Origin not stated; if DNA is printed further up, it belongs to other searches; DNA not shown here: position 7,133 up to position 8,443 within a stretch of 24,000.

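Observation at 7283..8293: LysR-type DNA-binding domain fused in-frame to the YqeC selenium-cofactor P-loop protein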

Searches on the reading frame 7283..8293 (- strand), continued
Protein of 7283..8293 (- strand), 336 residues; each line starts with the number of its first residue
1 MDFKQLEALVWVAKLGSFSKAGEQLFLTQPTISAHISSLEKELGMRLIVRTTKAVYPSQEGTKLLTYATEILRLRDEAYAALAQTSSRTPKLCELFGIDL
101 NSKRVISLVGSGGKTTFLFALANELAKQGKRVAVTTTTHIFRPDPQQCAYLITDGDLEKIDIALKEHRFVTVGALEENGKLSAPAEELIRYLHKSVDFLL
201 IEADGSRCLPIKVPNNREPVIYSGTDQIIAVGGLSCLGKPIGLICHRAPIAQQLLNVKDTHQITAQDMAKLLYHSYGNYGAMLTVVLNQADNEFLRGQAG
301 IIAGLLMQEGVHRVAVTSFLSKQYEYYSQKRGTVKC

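Call 19: find_encoding_contigs(protein=P0021, flank=8000, max_places=1)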
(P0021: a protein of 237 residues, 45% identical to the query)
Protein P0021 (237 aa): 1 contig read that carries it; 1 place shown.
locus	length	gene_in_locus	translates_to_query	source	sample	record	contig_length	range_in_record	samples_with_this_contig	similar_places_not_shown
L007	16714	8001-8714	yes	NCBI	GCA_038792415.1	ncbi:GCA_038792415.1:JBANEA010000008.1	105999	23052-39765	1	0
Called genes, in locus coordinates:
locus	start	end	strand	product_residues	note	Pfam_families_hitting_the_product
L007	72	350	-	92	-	PF13451:zf_Tbcl, PF23477:zf_Tbcl_2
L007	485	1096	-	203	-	PF04542:Sigma70_r2, PF08281:Sigma70_r4_2 (weak)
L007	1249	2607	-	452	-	PF01554:MatE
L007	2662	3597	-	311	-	PF00160:Pro_isomerase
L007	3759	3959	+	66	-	PF20564:DUF6774 (weak)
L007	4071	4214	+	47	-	-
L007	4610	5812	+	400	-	PF00291:PALP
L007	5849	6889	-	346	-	-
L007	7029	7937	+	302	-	PF00126:HTH_1, PF03466:LysR_substrate, PF12727:PBP_like (faint)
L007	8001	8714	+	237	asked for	PF19842:YqeC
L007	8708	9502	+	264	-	-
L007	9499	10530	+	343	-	PF13478:XdhC_C, PF02625:XdhC_CoxI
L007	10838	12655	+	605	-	PF00664:ABC_membrane, PF00005:ABC_tran, PF02463:SMC_N (faint)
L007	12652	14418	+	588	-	PF00664:ABC_membrane, PF00005:ABC_tran, PF02463:SMC_N (weak)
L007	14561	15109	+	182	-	PF01209:Ubie_methyltran, PF05175:MTS (weak), PF13847:Methyltransf_31, PF08241:Methyltransf_11, PF08242:Methyltransf_12, PF13649:Methyltransf_25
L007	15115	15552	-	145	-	PF12641:Flavodoxin_3 (weak), PF12724:Flavodoxin_5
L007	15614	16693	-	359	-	PF04055:Radical_SAM, PF13353:Fer4_12 (weak)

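Call 23: find_related_loci(query=A1, collection=genome_contigs, flank=4000)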
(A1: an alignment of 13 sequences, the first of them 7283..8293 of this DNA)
Query A1 (336 aa) in genome_contigs; peptide patterns used: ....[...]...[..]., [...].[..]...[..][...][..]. (x = any residue, [..] = any of these).
600 stretches matched a pattern (row limit reached: there are more); 538 encode a relative of the query (tblastn E <= 1e-3); the best 80 are kept; 80 distinct loci.
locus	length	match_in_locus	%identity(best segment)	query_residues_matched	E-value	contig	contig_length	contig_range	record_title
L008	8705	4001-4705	58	92-326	5e-87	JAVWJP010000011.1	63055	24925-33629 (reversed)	MAG: Hydrogenoanaerobacterium sp. isolate CGS1Y3-bin27 NODE_291_length_63055_cov_29.680762, whole genome shotgun sequenc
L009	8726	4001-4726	49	83-328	4e-74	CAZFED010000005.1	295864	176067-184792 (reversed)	MAG TPA_asm: uncultured Caproiciproducens sp. isolate SRP302447_co2_375 genome assembly, contig: NODE_116_length_295864_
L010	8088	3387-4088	53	92-328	8e-74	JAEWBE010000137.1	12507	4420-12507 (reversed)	MAG: Bacillota bacterium isolate OH_PBB_24 k127_927658, whole genome shotgun sequence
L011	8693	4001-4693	45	91-322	3e-55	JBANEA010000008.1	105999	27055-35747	Oscillospiraceae bacterium PP1C4 PP1C4_000000000008, whole genome shotgun sequence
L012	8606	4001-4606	39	91-293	3e-42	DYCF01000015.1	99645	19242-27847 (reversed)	MAG TPA_asm: Clostridiales bacterium isolate HRGM_Genome_3456 HRGM_Genome_3456_15, whole genome shotgun sequence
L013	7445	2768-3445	39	98-320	5e-42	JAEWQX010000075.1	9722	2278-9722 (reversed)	MAG: Bacillota bacterium isolate OH_SBrB_34 k127_1044343, whole genome shotgun sequence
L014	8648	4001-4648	38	103-319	2e-40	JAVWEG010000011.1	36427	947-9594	MAG: Oscillospiraceae bacterium isolate CGS1Y1-bin13 NODE_11_length_36427_cov_3.849766, whole genome shotgun sequence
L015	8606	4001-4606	39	92-291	8e-38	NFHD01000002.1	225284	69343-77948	Gemmiger sp. An87 An87_contig_2, whole genome shotgun sequence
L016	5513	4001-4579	41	105-292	1e-37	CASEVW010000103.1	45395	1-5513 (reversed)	uncultured Oscillospiraceae bacterium isolate SI.A56.metabat-bins.126 genome assembly, contig: SI.A56.metabat-bins.126.f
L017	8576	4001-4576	40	105-291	2e-37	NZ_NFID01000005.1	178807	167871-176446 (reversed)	Gemmiger sp. An50 An50_contig_5, whole genome shotgun sequence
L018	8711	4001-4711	38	101-334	3e-36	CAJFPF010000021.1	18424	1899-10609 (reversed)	uncultured Anaerotruncus sp. isolate Coassembly_mag_63 genome assembly, contig: MAGpy_11413_min2k_bin_63_fak87_310477, w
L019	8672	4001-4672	34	92-293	7e-36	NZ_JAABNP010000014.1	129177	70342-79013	Clostridium sp. C2-6-12 NODE_14_length_129177_cov_258.693762, whole genome shotgun sequence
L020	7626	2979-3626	37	76-291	5e-36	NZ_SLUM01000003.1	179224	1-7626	Allofournierella massiliensis strain DSM 100451 Ga0244722_103, whole genome shotgun sequence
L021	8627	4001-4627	40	106-319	2e-35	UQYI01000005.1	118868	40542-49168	uncultured Clostridiales bacterium isolate UMGS765 genome assembly, contig: NODE_64_length_118868_cov_35.944249, whole g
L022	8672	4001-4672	37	92-292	3e-35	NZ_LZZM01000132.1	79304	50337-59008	Clostridium puniceum strain DSM 2619 CLPUN_contig000132, whole genome shotgun sequence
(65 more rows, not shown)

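Call 30: find_related_loci(query=window:7283-8293:-, collection=metagenome_contigs, flank=3000)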
Query window:7283-8293:- (336 aa) in metagenome_contigs; peptide patterns used: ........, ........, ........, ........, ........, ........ (x = any residue, [..] = any of these).
298 stretches matched a pattern; 139 encode a relative of the query (tblastn E <= 1e-3); the best 80 are kept; 80 distinct loci.
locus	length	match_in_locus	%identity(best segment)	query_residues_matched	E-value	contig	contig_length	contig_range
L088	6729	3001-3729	40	79-324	8e-48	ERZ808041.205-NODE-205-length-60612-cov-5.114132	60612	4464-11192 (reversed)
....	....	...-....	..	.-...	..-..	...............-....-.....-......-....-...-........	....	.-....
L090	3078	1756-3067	68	1-221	5e-32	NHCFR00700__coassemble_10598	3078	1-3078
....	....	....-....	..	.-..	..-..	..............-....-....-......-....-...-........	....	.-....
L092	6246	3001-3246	61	1-82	3e-27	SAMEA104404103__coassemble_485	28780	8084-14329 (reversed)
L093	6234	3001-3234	64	1-78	2e-26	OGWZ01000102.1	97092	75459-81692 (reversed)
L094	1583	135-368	64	1-78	9e-27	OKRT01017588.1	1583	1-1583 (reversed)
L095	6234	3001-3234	64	1-78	2e-26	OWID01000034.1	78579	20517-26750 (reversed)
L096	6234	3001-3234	64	1-78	1e-26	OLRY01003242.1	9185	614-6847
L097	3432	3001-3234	64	1-78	1e-26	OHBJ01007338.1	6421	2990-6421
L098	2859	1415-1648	64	1-78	1e-26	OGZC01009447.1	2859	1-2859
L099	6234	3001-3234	64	1-78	2e-26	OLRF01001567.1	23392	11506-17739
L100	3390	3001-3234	64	1-78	9e-27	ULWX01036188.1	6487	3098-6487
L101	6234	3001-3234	64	1-78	2e-26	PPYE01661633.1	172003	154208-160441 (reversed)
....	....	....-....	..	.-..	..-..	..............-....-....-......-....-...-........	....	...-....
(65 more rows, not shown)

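Call 33: find_encoding_contigs(protein=P0003, flank=4000, max_places=1)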
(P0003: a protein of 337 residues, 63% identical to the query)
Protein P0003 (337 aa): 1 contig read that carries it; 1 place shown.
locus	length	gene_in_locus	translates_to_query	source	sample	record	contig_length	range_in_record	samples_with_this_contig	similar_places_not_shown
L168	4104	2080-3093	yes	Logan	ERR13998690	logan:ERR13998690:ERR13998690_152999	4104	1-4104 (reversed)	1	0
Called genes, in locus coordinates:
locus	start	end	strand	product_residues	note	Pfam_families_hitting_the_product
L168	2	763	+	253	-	?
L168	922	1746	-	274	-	PF00586:AIRS, PF02769:AIRS_C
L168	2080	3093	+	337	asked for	PF00126:HTH_1, PF19842:YqeC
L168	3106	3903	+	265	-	-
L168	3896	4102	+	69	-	?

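Call 34: find_encoding_contigs(protein=P0006, flank=4000, max_places=1)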
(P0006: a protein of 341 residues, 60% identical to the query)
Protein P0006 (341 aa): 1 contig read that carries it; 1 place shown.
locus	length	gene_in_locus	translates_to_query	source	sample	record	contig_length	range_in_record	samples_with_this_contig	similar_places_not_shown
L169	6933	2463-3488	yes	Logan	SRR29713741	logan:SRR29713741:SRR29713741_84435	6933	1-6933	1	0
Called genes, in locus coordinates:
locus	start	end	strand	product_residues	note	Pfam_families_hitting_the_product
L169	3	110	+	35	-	?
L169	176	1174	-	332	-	PF01073:3Beta_HSD, PF01370:Epimerase, PF02719:Polysacc_synt_2, PF04321:RmlD_sub_bind, PF05368:NmrA (faint), PF13460:NAD_binding_10, PF16363:GDP_Man_Dehyd, PF07993:NAD_binding_4, +1 more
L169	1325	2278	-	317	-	PF00586:AIRS, PF02769:AIRS_C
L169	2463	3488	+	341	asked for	PF00126:HTH_1, PF19842:YqeC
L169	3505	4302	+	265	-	-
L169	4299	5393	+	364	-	PF13478:XdhC_C, PF02625:XdhC_CoxI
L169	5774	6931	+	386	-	?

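Call 35: find_encoding_contigs(protein=P0007, flank=4000, max_places=1)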
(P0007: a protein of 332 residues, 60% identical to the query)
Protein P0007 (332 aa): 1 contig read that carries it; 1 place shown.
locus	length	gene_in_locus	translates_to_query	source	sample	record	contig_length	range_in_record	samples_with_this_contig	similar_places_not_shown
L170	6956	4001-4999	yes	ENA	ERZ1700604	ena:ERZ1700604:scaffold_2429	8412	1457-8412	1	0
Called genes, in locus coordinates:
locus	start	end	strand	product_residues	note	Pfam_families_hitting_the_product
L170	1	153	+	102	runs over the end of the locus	-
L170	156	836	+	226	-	PF01183:Glyco_hydro_25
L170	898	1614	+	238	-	PF01255:Prenyltransf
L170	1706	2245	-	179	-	-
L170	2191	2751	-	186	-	PF08659:KR (faint), PF01073:3Beta_HSD, PF01370:Epimerase, PF02719:Polysacc_synt_2 (faint), PF13460:NAD_binding_10, PF16363:GDP_Man_Dehyd, PF07993:NAD_binding_4 (weak)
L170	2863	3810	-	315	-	PF00586:AIRS, PF02769:AIRS_C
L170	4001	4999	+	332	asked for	PF00126:HTH_1, PF19842:YqeC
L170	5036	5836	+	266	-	-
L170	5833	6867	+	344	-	PF13478:XdhC_C, PF02625:XdhC_CoxI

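Call 36: find_encoding_contigs(protein=P0004, flank=4000, max_places=1)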
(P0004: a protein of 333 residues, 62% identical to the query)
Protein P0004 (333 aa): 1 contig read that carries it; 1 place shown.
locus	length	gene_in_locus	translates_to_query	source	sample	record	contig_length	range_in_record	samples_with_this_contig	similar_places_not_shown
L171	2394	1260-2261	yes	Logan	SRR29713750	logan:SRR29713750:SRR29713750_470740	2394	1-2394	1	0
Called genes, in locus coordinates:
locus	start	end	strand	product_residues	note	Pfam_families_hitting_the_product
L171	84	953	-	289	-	PF00586:AIRS, PF02769:AIRS_C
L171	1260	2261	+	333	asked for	PF00126:HTH_1, PF19842:YqeC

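Call 48: search_protein_families(library=ncbifam, proteins=[L093:2941-3903:+, L093:1704-2624:-, L093:3930-4562:-, L093:4423-5199:-, L088:2100-3047:+, L088:192-1145:-, L088:1317-1718:+, L007:7029-7937:+, L004:3155-3523:+], max_evalue=1e-10)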
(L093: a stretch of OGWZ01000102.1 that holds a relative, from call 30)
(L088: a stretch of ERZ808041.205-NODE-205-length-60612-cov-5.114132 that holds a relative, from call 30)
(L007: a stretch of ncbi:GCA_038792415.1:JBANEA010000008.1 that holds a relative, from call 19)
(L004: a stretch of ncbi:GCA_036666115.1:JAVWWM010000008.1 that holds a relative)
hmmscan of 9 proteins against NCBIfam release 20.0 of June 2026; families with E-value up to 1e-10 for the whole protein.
L093:2941-3903:+ (320 aa): 44 families (the best 25 are shown)
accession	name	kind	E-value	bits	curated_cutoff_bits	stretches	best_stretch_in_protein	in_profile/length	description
NF040786.1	LysR_Sec_metab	equivalog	3.5e-110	367.7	250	1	21-317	1-297/298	selenium metabolism-associated LysR family transcriptional regulator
NF040889.1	trans_reg_YeiE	equivalog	1.1e-49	169.2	480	1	23-303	5-275/288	DNA-binding transcriptional regulator YeiE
NF008095.0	PRK10837.1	subfamily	3.1e-46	157.9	281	1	23-312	5-284/290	LysR family transcriptional regulator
NF047520.1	trans_act_CidR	equivalog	1.3e-39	136.2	415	1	21-316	1-290/292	cidABC operon transcriptional activator CidR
TIGR03339.1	phn_lysR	subfamily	1.5e-39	135.9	341.1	1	25-299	1-266/279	aminoethylphosphonate catabolism associated LysR family transcriptional regulator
NF053705.1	TransRegGltCGpos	equivalog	1.9e-38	132.4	350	1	21-320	1-295/300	glutamate biosynthesis transcriptional regulator GltC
NF045990.1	TransRegCbbRRhodb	equivalog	2e-36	125.6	450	1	20-303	5-285/304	LysR family regulator CbbR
NF008722.0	PRK11716.1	equivalog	1.4e-34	119.5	246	1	21-271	1-247/293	HTH-type transcriptional activator IlvY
NF009327.0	PRK12684.1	subfamily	2.8e-28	99.1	402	1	21-274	1-252/313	CysB family HTH-type transcriptional regulator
NF008416.0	PRK11242.1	equivalog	1.3e-27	97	277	1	23-236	3-215/300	transcriptional regulator CynR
NF045775.1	acetoin_reg_AlsR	exception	1.9e-25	90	430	1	21-275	1-252/290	acetoin biosynthesis transcriptional regulator AlsR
NF041036.1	decaheme_TF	subfamily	3.9e-25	88.9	210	1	21-316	1-294/301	multiheme cytochrome-associated LysR family transcriptional regulator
NF008410.0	PRK11233.1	equivalog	4.1e-25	88.5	309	1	21-270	1-243/305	nitrogen assimilation transcriptional regulator NAC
NF009324.0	PRK12679.1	equivalog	5.5e-24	84.8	491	1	37-275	18-253/316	HTH-type transcriptional regulator Cbl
NF009326.0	PRK12681.1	equivalog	8.1e-24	84.6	436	1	21-279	1-257/324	HTH-type transcriptional regulator CysB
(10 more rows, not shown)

L093:1704-2624:- (306 aa): 8 families
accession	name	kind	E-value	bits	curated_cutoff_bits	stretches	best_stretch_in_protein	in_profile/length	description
TIGR00476.1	selD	equivalog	5.1e-108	361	125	1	2-274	39-310/311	selenide, water dikinase SelD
NF002098.0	PRK00943.1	equivalog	1.6e-96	323.3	299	1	1-303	42-342/347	selenide, water dikinase SelD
NF010705.0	PRK14105.1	equivalog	1.8e-55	188.2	291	1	8-225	47-280/345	selenide, water dikinase SelD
TIGR04369.1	fusion_not_SelD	hypoth_equivalog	5.6e-41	140.5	700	1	8-281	384-692/701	oxidoreductase/SelD-related fusion protein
TIGR01379.1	thiL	equivalog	4.5e-21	75.1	184.15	1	22-224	45-247/320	thiamine-phosphate kinase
NF004351.0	PRK05731.1-4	equivalog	1.9e-17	63.3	324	1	34-222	69-256/321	thiamine-phosphate kinase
TIGR03267.1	methan_mark_2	hypoth_equivalog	1.1e-12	47.6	365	1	6-224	42-256/323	methanogenesis marker 2 protein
NF004353.0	PRK05731.2-2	equivalog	1.1e-11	44.4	301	1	16-224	27-236/311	thiamine-phosphate kinase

L093:3930-4562:- (210 aa): 0 families

L093:4423-5199:- (258 aa): 1 family
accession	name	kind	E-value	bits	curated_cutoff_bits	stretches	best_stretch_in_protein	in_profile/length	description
NF041760.1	PtuA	equivalog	7.5e-12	44.9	500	0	47-73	67-93/524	retron Ec78 anti-phage system effector ATPase PtuA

L088:2100-3047:+ (315 aa): 39 families (the best 25 are shown)
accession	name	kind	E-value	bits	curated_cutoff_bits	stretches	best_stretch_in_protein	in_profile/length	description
NF040786.1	LysR_Sec_metab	equivalog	2.9e-93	312.1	250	1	7-298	1-292/298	selenium metabolism-associated LysR family transcriptional regulator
TIGR03339.1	phn_lysR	subfamily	6.6e-43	147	341.1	1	11-298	1-277/279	aminoethylphosphonate catabolism associated LysR family transcriptional regulator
NF040889.1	trans_reg_YeiE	equivalog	5.2e-41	140.8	480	1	9-298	5-284/288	DNA-binding transcriptional regulator YeiE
NF008095.0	PRK10837.1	subfamily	4.3e-38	131.2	281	1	9-299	5-285/290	LysR family transcriptional regulator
NF047520.1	trans_act_CidR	equivalog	1.7e-31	109.5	415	1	7-299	1-287/292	cidABC operon transcriptional activator CidR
NF045990.1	TransRegCbbRRhodb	equivalog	2.7e-31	108.7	450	1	7-301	6-297/304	LysR family regulator CbbR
NF053705.1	TransRegGltCGpos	equivalog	5.8e-24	84.8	350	1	7-304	1-293/300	glutamate biosynthesis transcriptional regulator GltC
NF052633.1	LysR_TF_PsrA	exception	5.9e-24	84.5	540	1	7-300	5-291/297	L-proline-binding transcription factor PsrA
NF047711.1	PutUtilRegPtrR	equivalog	2e-22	79.6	400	1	7-291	1-274/283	putrescine utilization regulator PtrR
NF008416.0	PRK11242.1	equivalog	2.8e-22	79.4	277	1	9-306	3-293/300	transcriptional regulator CynR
NF008410.0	PRK11233.1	equivalog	3.5e-22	78.9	309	1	7-295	1-282/305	nitrogen assimilation transcriptional regulator NAC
NF008722.0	PRK11716.1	equivalog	5e-22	78.3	246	1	7-253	1-243/293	HTH-type transcriptional activator IlvY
TIGR02424.1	TF_pcaQ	equivalog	2.6e-21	75.8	303.8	1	8-300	4-294/300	pca operon transcription factor PcaQ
NF058504.1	TransRegCcpCBac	equivalog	4.8e-21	75.4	400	1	7-258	4-241/287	transcriptional regulator CcpC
NF009327.0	PRK12684.1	subfamily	5.1e-21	75.2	402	1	7-306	1-297/313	CysB family HTH-type transcriptional regulator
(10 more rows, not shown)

L088:192-1145:- (317 aa): 8 families
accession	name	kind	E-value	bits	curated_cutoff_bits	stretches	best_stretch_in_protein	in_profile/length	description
TIGR00476.1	selD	equivalog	1.2e-109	366.4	125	1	6-285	32-310/311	selenide, water dikinase SelD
NF002098.0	PRK00943.1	equivalog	1.2e-92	310.5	299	1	5-309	35-337/347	selenide, water dikinase SelD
NF010705.0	PRK14105.1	equivalog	1.2e-49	169.1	291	1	19-236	47-280/345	selenide, water dikinase SelD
TIGR04369.1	fusion_not_SelD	hypoth_equivalog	1.6e-44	152.2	700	1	18-302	383-698/701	oxidoreductase/SelD-related fusion protein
TIGR01379.1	thiL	equivalog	5.9e-24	84.6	184.15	1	20-235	25-247/320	thiamine-phosphate kinase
NF004351.0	PRK05731.1-4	equivalog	1.8e-17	63.4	324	1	45-234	69-257/321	thiamine-phosphate kinase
TIGR03267.1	methan_mark_2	hypoth_equivalog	6.3e-12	45.2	365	1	16-219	41-241/323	methanogenesis marker 2 protein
TIGR04049.1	AIR_rel_sll0787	hypoth_equivalog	1.9e-11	43.6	321.3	1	19-221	43-238/318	sll0787 family AIR synthase-like protein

L088:1317-1718:+ (133 aa): 0 families

L007:7029-7937:+ (302 aa): 44 families (the best 25 are shown)
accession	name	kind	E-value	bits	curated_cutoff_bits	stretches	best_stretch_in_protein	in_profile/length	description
NF040786.1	LysR_Sec_metab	equivalog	4.4e-102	341.1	250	1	1-297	1-297/298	selenium metabolism-associated LysR family transcriptional regulator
NF040889.1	trans_reg_YeiE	equivalog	8.4e-48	163.1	480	1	3-293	5-285/288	DNA-binding transcriptional regulator YeiE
NF008095.0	PRK10837.1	subfamily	2.4e-45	155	281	1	3-294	5-286/290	LysR family transcriptional regulator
TIGR03339.1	phn_lysR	subfamily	1.5e-43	149.1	341.1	1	5-293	1-278/279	aminoethylphosphonate catabolism associated LysR family transcriptional regulator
NF045990.1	TransRegCbbRRhodb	equivalog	4e-40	137.8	450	1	3-298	8-300/304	LysR family regulator CbbR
NF047520.1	trans_act_CidR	equivalog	4.4e-34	118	415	1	1-294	1-288/292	cidABC operon transcriptional activator CidR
NF053705.1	TransRegGltCGpos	equivalog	5.3e-31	107.9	350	1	1-301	1-296/300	glutamate biosynthesis transcriptional regulator GltC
NF008722.0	PRK11716.1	equivalog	6.3e-31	107.5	246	1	1-246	1-242/293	HTH-type transcriptional activator IlvY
NF047711.1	PutUtilRegPtrR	equivalog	1.4e-29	103.1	400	1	1-293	1-281/283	putrescine utilization regulator PtrR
NF058504.1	TransRegCcpCBac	equivalog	3.1e-28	99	400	1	17-294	17-284/287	transcriptional regulator CcpC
NF008410.0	PRK11233.1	equivalog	4.5e-27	95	309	1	1-248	1-241/305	nitrogen assimilation transcriptional regulator NAC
NF008416.0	PRK11242.1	equivalog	3e-26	92.4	277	1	3-297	3-290/300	transcriptional regulator CynR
NF052633.1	LysR_TF_PsrA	exception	4.8e-25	88.1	540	1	1-280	5-278/297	L-proline-binding transcription factor PsrA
NF009327.0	PRK12684.1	subfamily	1.3e-24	86.9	402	1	1-250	1-248/313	CysB family HTH-type transcriptional regulator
NF008352.0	PRK11139.1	subfamily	1.9e-24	86.3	288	1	4-296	9-290/305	transcriptional regulator GcvA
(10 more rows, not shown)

L004:3155-3523:+ (122 aa): 1 family
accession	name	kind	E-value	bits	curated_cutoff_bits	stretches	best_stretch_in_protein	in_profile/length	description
TIGR00637.1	ModE_repress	subfamily_domain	1.3e-16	60.4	98.5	1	25-103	5-83/100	ModE molybdate transport repressor domain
